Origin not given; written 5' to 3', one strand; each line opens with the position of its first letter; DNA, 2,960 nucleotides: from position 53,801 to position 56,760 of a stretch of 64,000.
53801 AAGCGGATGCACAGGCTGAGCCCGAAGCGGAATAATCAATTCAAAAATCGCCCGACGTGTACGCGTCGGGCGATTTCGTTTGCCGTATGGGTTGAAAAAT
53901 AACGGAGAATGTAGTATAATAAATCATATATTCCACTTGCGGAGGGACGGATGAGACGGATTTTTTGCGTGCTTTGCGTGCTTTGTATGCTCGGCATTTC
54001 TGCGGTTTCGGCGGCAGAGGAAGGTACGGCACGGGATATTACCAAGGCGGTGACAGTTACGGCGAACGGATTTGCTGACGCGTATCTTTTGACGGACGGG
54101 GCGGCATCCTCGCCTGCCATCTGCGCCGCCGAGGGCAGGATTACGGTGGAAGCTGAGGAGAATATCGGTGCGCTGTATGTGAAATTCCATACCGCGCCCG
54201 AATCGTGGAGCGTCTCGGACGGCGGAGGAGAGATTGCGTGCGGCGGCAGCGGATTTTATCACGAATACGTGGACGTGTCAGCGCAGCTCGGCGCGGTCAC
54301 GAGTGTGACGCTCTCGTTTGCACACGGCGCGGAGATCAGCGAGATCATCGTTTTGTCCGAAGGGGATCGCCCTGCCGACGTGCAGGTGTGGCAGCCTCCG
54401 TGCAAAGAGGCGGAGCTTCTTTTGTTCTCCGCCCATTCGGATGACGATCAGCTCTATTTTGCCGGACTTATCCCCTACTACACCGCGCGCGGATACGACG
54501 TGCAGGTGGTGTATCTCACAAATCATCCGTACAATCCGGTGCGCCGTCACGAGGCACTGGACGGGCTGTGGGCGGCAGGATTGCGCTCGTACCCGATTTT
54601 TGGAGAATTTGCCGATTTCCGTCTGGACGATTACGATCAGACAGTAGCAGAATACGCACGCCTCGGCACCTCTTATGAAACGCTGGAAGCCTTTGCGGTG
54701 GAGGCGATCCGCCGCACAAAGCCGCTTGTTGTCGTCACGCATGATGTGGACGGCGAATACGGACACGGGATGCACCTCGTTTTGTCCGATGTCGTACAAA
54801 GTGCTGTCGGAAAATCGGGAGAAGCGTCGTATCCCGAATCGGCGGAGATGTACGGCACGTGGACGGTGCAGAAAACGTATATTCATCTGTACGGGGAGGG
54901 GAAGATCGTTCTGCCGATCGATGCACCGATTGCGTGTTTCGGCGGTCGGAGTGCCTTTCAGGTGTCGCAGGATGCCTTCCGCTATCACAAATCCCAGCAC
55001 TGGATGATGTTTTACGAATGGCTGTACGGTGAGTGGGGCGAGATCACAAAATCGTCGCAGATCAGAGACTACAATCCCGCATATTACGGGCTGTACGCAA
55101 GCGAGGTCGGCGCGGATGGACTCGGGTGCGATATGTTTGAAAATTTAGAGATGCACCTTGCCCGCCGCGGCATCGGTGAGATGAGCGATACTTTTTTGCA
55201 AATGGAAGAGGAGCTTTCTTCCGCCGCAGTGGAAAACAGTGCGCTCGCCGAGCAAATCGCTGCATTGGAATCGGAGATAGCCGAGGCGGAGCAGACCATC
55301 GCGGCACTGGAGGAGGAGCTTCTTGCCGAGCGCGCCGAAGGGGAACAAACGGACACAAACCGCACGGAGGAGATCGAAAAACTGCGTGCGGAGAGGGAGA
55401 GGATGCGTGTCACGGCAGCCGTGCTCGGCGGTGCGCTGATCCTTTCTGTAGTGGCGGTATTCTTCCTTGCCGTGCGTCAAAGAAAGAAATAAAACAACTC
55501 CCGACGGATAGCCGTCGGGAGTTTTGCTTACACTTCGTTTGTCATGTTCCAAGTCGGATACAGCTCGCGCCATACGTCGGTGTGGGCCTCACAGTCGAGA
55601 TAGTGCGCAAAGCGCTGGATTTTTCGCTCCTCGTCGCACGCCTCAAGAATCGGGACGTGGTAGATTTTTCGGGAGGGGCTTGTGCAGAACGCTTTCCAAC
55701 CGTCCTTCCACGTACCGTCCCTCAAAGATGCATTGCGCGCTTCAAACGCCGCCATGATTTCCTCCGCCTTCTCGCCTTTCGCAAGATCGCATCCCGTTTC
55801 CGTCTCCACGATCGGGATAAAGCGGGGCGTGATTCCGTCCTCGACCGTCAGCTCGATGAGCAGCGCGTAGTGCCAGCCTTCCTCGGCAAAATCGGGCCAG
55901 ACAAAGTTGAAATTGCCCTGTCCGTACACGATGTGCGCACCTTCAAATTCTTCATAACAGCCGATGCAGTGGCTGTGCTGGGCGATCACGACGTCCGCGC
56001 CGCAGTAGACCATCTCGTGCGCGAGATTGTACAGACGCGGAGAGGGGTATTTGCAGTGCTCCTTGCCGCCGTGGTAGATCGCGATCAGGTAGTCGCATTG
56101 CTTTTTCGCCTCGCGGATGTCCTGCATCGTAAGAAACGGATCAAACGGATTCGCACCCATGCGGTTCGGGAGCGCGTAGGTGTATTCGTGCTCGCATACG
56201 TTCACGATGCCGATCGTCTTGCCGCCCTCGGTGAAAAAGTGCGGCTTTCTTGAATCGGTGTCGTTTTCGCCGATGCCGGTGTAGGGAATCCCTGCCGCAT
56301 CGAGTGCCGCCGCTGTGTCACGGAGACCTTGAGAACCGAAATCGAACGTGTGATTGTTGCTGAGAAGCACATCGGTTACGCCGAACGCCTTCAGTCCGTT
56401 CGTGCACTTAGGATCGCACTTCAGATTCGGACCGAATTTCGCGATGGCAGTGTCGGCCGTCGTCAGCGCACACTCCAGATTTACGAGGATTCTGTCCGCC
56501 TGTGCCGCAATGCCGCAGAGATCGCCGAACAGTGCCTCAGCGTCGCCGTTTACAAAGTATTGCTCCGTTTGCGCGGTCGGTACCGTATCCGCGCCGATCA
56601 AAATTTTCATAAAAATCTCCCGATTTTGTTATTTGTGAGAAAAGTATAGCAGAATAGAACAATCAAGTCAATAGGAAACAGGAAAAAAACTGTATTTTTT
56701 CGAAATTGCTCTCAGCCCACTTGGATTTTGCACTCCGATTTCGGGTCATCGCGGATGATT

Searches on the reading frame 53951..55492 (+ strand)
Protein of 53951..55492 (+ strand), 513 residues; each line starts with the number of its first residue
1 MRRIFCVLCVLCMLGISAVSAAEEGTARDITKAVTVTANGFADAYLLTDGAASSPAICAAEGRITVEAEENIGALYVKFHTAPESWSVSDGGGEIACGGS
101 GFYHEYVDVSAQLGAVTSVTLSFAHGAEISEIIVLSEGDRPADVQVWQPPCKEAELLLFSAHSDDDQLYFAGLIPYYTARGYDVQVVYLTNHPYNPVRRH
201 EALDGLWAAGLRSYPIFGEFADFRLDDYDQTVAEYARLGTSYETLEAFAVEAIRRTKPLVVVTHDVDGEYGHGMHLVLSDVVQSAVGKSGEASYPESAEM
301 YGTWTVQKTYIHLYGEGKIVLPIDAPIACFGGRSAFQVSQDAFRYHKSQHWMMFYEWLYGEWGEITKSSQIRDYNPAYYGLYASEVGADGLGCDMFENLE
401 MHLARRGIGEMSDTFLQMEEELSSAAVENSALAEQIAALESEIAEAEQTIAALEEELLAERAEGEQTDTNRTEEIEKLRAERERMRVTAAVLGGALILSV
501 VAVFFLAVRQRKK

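Call 52: search_protein_families(library=pfam, proteins=[window:53951-55492:+], max_evalue=0.0001)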
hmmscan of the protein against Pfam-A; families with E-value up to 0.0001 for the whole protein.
window:53951-55492:+ (513 aa): 1 family
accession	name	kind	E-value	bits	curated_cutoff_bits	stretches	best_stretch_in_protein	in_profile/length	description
PF02585.22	PIG-L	-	3.4e-12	47.4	28.2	1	157-285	1-128/129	GlcNAc-PI de-N-acetylase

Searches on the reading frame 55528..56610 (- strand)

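Call 52: search_protein_families(library=pfam, proteins=[window:55528-56610:-], max_evalue=0.0001)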
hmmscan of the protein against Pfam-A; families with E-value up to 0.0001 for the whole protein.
window:55528-56610:- (360 aa): 1 family
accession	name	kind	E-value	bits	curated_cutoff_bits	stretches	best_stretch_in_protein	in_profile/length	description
PF09587.15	PGA_cap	-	1.6e-46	159.3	27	1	8-235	7-252/255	Bacterial capsule synthesis protein PGA_cap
